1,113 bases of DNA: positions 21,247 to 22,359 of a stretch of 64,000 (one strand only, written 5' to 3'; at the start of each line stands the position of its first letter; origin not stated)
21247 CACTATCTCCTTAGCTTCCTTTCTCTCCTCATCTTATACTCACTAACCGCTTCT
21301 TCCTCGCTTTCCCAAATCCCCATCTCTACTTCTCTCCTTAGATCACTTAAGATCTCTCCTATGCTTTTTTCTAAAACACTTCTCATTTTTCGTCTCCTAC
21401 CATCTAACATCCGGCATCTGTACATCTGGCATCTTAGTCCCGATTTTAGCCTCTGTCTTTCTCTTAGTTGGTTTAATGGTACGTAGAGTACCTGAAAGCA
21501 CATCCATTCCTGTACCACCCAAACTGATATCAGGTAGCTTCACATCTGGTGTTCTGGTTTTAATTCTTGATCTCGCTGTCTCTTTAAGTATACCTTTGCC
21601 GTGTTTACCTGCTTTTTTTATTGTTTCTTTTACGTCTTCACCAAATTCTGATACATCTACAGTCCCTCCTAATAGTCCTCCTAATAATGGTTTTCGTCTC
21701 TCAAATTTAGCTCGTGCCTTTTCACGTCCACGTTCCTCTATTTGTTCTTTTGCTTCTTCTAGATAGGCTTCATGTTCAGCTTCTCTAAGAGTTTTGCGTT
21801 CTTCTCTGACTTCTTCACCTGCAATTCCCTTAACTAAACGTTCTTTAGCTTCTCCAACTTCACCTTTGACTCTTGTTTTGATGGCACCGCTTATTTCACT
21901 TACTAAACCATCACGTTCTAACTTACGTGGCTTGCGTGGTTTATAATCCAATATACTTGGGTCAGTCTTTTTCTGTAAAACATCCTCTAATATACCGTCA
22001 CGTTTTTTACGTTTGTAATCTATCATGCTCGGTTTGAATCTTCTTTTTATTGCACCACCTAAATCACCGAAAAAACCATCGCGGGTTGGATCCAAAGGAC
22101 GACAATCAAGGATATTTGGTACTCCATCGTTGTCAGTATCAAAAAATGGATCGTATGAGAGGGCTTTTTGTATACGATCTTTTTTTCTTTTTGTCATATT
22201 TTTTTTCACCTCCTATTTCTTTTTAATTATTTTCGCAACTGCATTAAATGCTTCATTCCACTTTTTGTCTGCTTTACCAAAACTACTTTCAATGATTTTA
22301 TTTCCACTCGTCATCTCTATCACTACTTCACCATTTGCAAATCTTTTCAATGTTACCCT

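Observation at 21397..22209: Shared ~45-aa N-terminal module with a TSP3-like Ca-binding motif on two otherwise unrelated proteins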

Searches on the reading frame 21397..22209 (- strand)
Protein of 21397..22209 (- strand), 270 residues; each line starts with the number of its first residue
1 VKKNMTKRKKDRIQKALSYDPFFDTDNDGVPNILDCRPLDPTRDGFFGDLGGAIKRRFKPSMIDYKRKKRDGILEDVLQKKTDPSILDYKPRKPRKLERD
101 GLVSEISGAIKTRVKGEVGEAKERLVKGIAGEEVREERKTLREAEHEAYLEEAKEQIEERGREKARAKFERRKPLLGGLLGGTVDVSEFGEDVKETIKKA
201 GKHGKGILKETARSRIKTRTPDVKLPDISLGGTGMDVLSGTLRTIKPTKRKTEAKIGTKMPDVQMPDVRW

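Call 7: search_protein_families(library=pfam, proteins=[window:21397-22209:-], max_evalue=0.1)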
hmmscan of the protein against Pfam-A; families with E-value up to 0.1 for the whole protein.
window:21397-22209:- (270 aa): 0 families

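Call 8: search_protein_families(library=phrogs, proteins=[window:21397-22209:-], max_evalue=0.1)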
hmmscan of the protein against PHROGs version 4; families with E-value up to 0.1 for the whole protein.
window:21397-22209:- (270 aa): 0 families

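Call 10: find_homologous_proteins(query=window:21397-22197:-, max_evalue=0.01)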
Query window:21397-22197:- (266 aa): 24 proteins with E <= 0.01 among 2072 candidates.
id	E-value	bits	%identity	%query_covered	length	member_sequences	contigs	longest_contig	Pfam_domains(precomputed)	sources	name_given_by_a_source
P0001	6.6e-167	572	100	100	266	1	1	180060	-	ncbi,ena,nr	ncbi:hypothetical protein KAW18_01450 [candidate division WOR-3 bacterium]|nr:hypothetical protein [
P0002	2.1e-146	504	89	100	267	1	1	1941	-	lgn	-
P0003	5.4e-135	467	85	100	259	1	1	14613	-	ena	-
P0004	1.5e-129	449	81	100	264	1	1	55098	-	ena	-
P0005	9.2e-119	414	75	100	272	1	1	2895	-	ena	-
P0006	2.4e-113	396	71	99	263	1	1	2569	-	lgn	-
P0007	6.1e-85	303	57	100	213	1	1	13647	-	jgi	-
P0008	5.1e-78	280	51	100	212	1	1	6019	-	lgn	-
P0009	2.5e-73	265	51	100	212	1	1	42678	-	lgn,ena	-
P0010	2.4e-72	262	51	100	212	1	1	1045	-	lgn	-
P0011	4.4e-70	254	49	100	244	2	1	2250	-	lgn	-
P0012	1.5e-68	249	47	100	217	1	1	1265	-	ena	-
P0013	2.7e-68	248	58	83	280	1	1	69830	-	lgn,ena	-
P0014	2.2e-65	239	59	82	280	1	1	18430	-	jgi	jgi:hypothetical protein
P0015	4.1e-65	238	62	77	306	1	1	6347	-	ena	-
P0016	1.1e-37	148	49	77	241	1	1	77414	-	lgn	-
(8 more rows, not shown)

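Call 17: find_encoding_contigs(protein=P0016, flank=10000, max_places=2)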
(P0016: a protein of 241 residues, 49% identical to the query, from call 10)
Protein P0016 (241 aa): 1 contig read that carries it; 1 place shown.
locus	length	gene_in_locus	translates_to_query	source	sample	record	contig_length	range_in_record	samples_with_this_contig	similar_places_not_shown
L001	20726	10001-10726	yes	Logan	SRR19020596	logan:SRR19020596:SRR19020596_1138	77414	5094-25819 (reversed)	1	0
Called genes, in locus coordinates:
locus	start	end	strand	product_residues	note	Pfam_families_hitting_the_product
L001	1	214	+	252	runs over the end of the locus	-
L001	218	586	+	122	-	-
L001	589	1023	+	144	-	-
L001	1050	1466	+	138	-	-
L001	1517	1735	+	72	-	-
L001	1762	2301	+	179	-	-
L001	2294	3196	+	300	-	PF05605:zf-Di19 (faint)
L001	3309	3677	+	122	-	-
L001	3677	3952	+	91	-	-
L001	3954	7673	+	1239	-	-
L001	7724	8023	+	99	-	-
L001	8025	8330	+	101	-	-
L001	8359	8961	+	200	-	-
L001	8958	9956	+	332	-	-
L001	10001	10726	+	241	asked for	-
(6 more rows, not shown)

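Call 18: find_encoding_contigs(protein=P0013, flank=10000, max_places=2)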
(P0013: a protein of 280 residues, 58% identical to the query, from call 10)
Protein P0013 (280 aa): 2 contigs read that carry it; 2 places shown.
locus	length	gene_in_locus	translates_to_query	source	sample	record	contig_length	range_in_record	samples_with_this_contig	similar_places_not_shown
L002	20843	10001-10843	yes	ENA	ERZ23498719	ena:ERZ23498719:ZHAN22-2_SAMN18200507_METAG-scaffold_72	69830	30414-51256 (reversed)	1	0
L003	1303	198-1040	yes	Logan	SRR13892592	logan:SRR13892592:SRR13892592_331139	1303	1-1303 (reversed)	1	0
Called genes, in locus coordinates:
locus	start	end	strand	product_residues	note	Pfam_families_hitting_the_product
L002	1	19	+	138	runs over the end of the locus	-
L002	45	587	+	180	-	-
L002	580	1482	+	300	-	-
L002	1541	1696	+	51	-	-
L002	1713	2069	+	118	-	-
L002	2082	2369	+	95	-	-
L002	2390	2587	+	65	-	-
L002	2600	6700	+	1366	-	-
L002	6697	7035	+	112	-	-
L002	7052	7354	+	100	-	-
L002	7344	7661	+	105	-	-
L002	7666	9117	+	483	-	PF05443:ROS_MUCR (weak), PF07460:NUMOD3 (faint)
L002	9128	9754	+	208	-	-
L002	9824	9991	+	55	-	-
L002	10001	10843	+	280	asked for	-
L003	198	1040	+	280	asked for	-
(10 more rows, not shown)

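Call 28: find_related_loci(query=A1, collection=viral_contigs, flank=10000)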
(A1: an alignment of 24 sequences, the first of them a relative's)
Query A1 (266 aa) in viral_contigs; peptide patterns used: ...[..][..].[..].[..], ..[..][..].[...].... (x = any residue, [..] = any of these).
339 stretches matched a pattern, but none encodes a relative of the query by tblastn (E <= 1e-3).

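Call 29: search_dna_similar(query=window:21397-22197:-, collection=phages, mode=protein, max_evalue=0.01)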
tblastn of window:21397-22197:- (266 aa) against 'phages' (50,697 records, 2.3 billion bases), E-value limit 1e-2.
No match.

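Call 49: search_solved_structures(query=A1, max_evalue=1)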
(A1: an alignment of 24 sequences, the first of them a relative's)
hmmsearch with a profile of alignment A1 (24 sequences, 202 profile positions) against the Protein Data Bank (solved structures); distinct sequences matched with E-value up to 1: 7.
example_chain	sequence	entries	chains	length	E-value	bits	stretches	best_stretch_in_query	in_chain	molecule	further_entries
9dte_A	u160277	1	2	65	0.064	16.4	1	87-130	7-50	C2-02802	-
7unr_t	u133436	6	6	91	0.22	14.6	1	72-129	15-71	30S ribosomal protein S20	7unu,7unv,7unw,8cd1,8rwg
7ns4_b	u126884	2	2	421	0.27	14.3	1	73-168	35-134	E3 ubiquitin-protein ligase RMD5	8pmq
6spc_t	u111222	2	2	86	0.29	14.2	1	72-129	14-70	30S ribosomal protein S20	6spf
6spe_t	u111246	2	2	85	0.31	14.1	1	72-129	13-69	30S ribosomal protein S20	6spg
5wju_A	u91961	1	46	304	0.7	13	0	84-157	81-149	Flagellin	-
7jh6_A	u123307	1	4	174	0.75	12.9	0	95-183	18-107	Two-domain di-Zn(II) and porphyrin-binding protein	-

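Call 57: predict_structure(alignment_id=A1)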
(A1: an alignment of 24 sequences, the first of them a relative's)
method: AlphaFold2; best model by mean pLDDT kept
length: 266 residues; sequences in the alignment: 24
mean_pLDDT: 50.8   pTM: 0.17
mean pLDDT of the five models: 50.8, 49.9, 46.6, 46.3, 45.4
residues with pLDDT >= 90: 0; 70-90: 2; 50-70: 140; < 50: 124
segments of 3 or more residues with pLDDT < 50: 1-3, 53-72, 77-79, 84-107, 176-181, 204-208, 211-248
pLDDT, mean of each block of 10 residues (from residue 1): 53 54 52 54 52 45 46 49 46 43 48 53 52 60 60 65 65 48 51 53 50 44 41 42 45 52 50
secondary structure, 60 per line:
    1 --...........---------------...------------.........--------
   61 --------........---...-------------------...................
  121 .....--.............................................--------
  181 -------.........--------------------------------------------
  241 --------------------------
elements in order: H3-13 H44-52 H69-76 H102-125 H128-172 H188-196

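Call 80: search_protein_families(library=ncbifam, proteins=[window:21397-22197:-], max_evalue=0.1)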
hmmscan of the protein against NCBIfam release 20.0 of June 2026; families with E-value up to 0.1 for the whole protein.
window:21397-22197:- (266 aa): 0 families
